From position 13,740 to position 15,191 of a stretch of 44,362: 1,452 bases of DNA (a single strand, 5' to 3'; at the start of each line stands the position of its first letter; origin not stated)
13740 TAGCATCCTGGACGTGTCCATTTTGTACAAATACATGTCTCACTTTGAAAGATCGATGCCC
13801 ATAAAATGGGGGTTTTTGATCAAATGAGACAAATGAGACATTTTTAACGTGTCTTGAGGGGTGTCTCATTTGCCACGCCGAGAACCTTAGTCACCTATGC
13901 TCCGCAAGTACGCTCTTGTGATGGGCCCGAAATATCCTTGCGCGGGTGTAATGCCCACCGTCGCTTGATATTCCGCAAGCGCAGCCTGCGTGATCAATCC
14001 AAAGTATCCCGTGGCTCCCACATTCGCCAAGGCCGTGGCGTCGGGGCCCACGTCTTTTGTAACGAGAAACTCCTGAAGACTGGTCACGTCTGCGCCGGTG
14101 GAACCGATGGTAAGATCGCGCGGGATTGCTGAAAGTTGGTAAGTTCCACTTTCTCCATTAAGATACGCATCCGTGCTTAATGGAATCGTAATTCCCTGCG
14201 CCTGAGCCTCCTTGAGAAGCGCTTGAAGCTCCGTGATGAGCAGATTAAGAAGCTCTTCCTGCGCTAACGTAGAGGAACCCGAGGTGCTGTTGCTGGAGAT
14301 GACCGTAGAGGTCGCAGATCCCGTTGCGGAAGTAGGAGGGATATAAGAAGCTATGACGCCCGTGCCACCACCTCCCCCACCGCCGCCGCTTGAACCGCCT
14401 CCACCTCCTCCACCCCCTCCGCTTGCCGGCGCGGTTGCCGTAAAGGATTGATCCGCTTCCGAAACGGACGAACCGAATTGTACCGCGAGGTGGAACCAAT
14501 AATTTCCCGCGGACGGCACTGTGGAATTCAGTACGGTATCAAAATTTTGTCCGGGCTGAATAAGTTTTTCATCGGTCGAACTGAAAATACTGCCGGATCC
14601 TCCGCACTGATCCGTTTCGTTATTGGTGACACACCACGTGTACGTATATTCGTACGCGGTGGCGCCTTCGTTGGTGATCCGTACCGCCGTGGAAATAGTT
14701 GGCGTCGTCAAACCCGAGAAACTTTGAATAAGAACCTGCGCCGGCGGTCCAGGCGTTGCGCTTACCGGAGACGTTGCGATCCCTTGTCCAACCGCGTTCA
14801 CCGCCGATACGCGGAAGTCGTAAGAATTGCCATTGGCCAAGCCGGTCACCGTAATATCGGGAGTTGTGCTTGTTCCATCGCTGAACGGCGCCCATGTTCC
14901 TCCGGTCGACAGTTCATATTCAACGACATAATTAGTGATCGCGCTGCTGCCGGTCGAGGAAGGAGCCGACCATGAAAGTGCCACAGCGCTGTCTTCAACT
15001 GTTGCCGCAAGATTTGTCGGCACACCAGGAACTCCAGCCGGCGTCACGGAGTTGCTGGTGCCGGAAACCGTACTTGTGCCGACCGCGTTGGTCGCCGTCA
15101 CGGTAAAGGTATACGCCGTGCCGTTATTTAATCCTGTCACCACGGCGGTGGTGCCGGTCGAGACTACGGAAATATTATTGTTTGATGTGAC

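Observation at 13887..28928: Three consecutive ORFs are one ~15-kb (~5,000-aa) surface-protein gene interrupted by two single-nucleotide frame breaks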

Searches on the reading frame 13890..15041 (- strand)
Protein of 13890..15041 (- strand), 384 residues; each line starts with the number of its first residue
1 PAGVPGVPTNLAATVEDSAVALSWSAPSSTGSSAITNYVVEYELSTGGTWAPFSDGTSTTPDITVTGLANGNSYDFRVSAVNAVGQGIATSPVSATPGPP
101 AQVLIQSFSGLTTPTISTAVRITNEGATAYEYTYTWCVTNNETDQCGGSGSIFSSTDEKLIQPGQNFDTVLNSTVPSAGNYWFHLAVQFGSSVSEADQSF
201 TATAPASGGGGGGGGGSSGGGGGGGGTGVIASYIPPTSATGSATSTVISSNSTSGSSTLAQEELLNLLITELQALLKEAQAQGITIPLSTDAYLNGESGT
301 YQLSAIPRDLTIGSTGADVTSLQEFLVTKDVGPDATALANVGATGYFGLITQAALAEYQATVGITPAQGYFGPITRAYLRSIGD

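Call 33: find_homologous_proteins(query=window:13890-15041:-, max_evalue=1e-10)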
Query seq(384 aa) (384 aa): 273 proteins with E <= 1e-10 among 8000 candidates; the best 120 are listed.
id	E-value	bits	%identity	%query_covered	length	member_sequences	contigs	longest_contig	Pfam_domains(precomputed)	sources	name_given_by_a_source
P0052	5.2e-195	666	100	83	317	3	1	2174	-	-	-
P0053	2.6e-116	407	71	53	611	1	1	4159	PF25059.2,PF00404.25,PF00041.28,PF16656.12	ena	-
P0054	3.5e-107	377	66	52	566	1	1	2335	PF28033.1,PF25059.2,PF00041.28,PF16656.12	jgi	jgi:hypothetical protein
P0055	2.5e-104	368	51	27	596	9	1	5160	PF28033.1,PF21454.3,PF01108.24,PF25059.2,PF23376.2,PF25814.2,PF19433.6,PF28056.1,PF16656.12,PF22633.4,PF21471.4,PF00041.28,PF10179.16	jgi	-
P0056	1.1e-103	365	53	25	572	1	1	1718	PF28033.1,PF07495.20,PF21454.3,PF01108.24,PF25059.2,PF23376.2,PF16389.12,PF19912.5,PF23759.2,PF16656.12,PF00754.32,PF22633.4,PF00041.28,PF10179.16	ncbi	ncbi:MAG: fibronectin type III domain-containing protein, partial [Actinomycetota bacterium]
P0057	4.8e-103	363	50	27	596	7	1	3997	PF28033.1,PF21454.3,PF01108.24,PF25059.2,PF23376.2,PF09294.17,PF25814.2,PF19433.6,PF28056.1,PF16656.12,PF22633.4,PF21471.4,PF00041.28,PF10179.16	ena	-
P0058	1.4e-102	362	40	34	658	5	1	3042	PF28033.1,PF01108.24,PF25059.2,PF23376.2,PF10342.16,PF25788.3,PF25814.2,PF16656.12,PF00754.32,PF22633.4,PF21471.4,PF00041.28,PF10179.16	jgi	jgi:titin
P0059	1.2e-101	359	69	54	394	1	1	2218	PF28033.1,PF25059.2,PF00041.28,PF16656.12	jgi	jgi:hypothetical protein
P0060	1.8e-99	352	66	53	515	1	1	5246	PF25059.2,PF00404.25,PF00041.28,PF16656.12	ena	-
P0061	7.9e-98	346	49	27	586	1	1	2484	PF28033.1,PF21454.3,PF01108.24,PF25059.2,PF23376.2,PF25814.2,PF19433.6,PF28056.1,PF16656.12,PF22633.4,PF21471.4,PF00041.28,PF10179.16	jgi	-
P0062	1.8e-95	338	60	52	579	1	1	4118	PF28033.1,PF25059.2,PF00041.28,PF16656.12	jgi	jgi:hypothetical protein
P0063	2.5e-95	338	67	54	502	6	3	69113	PF25059.2,PF00404.25,PF00041.28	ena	-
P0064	2.9e-95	338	64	52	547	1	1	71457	PF28033.1,PF25059.2,PF00404.25,PF00041.28,PF16656.12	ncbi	ncbi:MAG: fibronectin type III domain-containing protein, partial [Patescibacteria group bacterium]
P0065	1.0e-94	336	62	50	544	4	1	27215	PF28033.1,PF25059.2,PF00404.25,PF00041.28,PF16656.12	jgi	-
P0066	1.8e-93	332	62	49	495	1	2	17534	PF25059.2,PF00041.28,PF16656.12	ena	-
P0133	6.6e-52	195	99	24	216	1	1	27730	-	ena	-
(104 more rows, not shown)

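Call 34: find_encoding_contigs(protein=P0133, flank=10000, max_places=3)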
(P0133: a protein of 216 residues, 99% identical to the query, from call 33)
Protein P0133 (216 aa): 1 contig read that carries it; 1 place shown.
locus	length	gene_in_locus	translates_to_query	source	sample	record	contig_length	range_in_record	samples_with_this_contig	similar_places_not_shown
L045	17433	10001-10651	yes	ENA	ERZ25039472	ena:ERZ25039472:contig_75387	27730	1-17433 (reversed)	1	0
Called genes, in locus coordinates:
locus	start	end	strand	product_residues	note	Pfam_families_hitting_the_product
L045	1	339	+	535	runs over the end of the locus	-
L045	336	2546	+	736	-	-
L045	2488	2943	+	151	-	-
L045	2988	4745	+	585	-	PF00041:fn3, PF25059:FN3_DSCAM-DSCAML_C (faint), PF00041:fn3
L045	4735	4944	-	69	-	-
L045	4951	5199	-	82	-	-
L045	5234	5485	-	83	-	-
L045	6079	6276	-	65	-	-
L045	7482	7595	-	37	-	-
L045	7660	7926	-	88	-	-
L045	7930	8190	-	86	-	-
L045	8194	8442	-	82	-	-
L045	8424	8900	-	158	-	-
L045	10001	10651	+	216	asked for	-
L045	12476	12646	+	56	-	-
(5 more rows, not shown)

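Call 35: find_encoding_contigs(protein=P0052, flank=10000, max_places=6)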
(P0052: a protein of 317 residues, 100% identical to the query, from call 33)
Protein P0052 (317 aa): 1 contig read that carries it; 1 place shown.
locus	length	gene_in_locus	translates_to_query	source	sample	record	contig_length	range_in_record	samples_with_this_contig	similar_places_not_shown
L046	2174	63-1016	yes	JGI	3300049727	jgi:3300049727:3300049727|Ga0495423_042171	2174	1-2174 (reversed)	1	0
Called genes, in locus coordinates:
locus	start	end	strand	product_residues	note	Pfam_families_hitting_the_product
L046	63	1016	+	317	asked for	-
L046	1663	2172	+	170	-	?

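Call 62: find_related_loci(query=window:13890-14930:-, collection=genome_contigs, flank=10000)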
Query seq(347 aa) (347 aa) in genome_contigs; peptide patterns used: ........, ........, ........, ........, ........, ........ (x = any residue, [..] = any of these).
335 stretches matched a pattern; 5 encode a relative of the query (tblastn E <= 1e-3); 5 distinct loci.
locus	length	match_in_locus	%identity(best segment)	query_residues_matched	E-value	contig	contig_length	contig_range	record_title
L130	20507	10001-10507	69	1-170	1e-72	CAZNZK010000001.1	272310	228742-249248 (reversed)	MAG TPA_asm: uncultured Candidatus Saccharibacteria bacterium isolate binchicken_co241_141 genome assembly, contig: NODE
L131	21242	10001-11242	67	1-163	4e-69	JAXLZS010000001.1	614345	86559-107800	MAG: Candidatus Paceibacterota bacterium isolate STL-PAT8 C2.49.fa-1, whole genome shotgun sequence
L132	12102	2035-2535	65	1-167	3e-67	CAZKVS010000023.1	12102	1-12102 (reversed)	MAG TPA_asm: uncultured Candidatus Saccharibacteria bacterium isolate SRP286056_co2_73 genome assembly, contig: NODE_865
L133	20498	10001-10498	65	1-166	5e-64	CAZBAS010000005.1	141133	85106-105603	MAG TPA_asm: uncultured Candidatus Saccharibacteria bacterium isolate SRP278252_co1_116 genome assembly, contig: NODE_10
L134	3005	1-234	63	89-166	5e-28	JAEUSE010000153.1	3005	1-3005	MAG: Candidatus Doudnabacteria bacterium isolate new MAG-295 NODE_153_length_3005_cov_2.974727, whole genome shotgun seq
